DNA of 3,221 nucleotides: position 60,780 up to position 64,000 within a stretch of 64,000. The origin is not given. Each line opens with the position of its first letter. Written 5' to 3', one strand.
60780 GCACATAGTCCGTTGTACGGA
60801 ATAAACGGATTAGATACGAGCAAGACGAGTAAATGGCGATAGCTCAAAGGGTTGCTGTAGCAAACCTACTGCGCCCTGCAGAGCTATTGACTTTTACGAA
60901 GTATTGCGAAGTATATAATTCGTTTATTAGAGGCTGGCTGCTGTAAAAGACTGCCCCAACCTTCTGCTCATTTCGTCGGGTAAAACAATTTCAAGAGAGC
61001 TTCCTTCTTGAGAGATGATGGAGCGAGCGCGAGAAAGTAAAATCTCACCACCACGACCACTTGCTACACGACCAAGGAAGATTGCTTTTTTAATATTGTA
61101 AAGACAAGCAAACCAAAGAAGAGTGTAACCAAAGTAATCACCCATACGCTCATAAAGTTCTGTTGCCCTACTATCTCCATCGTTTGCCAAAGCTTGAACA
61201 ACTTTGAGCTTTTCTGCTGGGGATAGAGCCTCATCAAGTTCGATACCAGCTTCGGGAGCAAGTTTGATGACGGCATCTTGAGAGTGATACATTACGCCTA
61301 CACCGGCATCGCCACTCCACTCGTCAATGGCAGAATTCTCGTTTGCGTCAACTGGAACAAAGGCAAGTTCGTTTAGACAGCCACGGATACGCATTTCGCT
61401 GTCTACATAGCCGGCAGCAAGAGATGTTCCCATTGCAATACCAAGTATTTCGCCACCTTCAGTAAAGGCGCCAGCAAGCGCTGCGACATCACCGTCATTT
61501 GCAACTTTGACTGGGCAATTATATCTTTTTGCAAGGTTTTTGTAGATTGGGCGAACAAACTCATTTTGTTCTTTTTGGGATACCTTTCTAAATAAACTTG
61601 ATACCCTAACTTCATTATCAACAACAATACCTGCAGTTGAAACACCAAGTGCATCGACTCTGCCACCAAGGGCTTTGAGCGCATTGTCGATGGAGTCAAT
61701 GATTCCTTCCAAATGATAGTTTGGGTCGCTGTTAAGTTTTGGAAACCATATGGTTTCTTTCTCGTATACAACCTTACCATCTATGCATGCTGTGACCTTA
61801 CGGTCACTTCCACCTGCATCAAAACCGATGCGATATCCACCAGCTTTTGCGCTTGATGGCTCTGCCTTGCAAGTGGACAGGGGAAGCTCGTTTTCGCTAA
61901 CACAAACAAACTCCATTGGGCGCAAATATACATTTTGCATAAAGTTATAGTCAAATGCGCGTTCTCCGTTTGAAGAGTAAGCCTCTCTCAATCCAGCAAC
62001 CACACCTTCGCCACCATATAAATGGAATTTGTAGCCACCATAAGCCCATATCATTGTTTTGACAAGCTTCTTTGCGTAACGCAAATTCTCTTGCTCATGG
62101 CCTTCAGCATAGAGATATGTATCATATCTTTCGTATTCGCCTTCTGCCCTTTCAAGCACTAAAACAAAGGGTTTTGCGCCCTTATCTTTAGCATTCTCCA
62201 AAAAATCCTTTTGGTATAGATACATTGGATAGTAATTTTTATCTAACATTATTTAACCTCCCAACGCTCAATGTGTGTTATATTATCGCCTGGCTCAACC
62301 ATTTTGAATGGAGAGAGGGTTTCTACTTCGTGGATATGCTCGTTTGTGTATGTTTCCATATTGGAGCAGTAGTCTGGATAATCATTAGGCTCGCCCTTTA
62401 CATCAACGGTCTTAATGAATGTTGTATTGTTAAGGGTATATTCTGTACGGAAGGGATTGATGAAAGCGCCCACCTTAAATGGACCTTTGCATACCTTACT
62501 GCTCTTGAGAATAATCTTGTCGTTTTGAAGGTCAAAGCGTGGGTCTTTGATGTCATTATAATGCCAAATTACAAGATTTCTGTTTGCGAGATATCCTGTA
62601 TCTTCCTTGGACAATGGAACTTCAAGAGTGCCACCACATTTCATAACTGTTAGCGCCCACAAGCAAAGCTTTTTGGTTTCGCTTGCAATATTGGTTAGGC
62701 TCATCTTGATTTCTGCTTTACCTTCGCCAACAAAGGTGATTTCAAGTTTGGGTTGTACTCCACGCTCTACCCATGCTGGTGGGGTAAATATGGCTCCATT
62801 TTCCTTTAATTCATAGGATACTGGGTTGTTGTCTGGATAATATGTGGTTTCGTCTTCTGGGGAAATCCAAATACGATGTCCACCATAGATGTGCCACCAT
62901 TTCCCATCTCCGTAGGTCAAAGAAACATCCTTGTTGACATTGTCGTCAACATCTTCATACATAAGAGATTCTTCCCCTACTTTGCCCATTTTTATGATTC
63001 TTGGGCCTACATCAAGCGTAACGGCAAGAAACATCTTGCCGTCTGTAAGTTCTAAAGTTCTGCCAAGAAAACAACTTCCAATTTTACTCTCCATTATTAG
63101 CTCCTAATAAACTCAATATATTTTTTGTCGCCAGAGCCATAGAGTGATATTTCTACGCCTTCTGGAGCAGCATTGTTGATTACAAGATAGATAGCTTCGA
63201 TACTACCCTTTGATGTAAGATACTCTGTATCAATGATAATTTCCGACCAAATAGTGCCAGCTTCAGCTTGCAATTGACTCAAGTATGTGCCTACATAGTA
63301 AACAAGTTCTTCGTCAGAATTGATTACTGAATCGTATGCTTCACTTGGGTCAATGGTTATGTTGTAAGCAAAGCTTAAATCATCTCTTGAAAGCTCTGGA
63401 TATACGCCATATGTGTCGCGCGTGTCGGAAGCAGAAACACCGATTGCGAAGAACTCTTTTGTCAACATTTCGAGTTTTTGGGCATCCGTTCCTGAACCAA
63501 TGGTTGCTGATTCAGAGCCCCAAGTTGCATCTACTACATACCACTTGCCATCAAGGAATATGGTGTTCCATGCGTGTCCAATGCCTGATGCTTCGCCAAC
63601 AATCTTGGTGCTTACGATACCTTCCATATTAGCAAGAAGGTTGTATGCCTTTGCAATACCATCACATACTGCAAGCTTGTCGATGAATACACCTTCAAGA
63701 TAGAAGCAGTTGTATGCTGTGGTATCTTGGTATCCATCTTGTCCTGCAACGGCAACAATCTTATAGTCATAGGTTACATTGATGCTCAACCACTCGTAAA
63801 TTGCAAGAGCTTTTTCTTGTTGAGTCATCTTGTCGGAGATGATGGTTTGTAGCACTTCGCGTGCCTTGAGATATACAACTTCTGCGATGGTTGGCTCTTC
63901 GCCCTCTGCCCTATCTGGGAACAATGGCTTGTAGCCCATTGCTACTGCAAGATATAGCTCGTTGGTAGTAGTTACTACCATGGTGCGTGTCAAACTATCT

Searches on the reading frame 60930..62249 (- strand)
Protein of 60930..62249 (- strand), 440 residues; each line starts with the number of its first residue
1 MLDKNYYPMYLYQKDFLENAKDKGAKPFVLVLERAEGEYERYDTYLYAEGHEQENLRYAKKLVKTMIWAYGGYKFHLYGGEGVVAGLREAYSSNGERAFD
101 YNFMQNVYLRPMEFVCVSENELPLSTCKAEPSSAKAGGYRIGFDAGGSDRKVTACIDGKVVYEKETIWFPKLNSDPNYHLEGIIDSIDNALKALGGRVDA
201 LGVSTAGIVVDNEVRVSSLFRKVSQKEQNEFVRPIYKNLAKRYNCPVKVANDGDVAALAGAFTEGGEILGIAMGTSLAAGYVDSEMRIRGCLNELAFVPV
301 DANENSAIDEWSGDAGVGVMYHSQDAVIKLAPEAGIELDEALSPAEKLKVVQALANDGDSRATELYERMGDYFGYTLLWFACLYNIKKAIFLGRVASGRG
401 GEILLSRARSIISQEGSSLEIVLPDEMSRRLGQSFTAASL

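Call 6: search_protein_families(library=pfam, proteins=[window:60930-62249:-], max_evalue=0.001)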
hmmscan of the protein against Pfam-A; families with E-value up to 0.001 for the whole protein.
window:60930-62249:- (440 aa): 1 family
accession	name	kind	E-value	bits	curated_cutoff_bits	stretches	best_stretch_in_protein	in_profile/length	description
PF00480.26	ROK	-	3.2e-08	33.9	22.9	1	141-396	2-245/294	ROK family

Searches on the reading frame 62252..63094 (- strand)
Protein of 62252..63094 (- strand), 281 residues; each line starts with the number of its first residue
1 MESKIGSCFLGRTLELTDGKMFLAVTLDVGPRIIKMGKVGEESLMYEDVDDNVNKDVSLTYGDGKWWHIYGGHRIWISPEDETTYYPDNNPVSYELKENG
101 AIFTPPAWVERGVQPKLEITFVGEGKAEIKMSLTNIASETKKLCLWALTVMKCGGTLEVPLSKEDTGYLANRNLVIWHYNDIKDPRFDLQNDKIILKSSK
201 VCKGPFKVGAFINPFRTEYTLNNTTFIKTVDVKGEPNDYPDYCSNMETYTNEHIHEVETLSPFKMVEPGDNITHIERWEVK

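Call 6: search_protein_families(library=pfam, proteins=[window:62252-63094:-], max_evalue=0.001)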
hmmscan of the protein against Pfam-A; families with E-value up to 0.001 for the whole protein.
window:62252-63094:- (281 aa): 1 family
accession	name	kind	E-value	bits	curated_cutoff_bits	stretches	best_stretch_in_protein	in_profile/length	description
PF14315.11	DUF4380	-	0.00014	21.4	29.4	0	14-109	4-94/295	Domain of unknown function (DUF4380)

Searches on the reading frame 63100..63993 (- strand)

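Call 6: search_protein_families(library=pfam, proteins=[window:63100-63993:-], max_evalue=0.001)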
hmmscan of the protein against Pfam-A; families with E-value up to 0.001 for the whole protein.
window:63100-63993:- (298 aa): 2 families
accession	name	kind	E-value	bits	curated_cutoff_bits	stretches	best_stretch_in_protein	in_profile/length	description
PF01841.26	Transglut_core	-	1.8e-09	38.3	23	1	47-156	3-108/108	Transglutaminase-like superfamily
PF04473.18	DUF553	-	8e-05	22.6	20.5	1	54-156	11-113/140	Transglutaminase-like domain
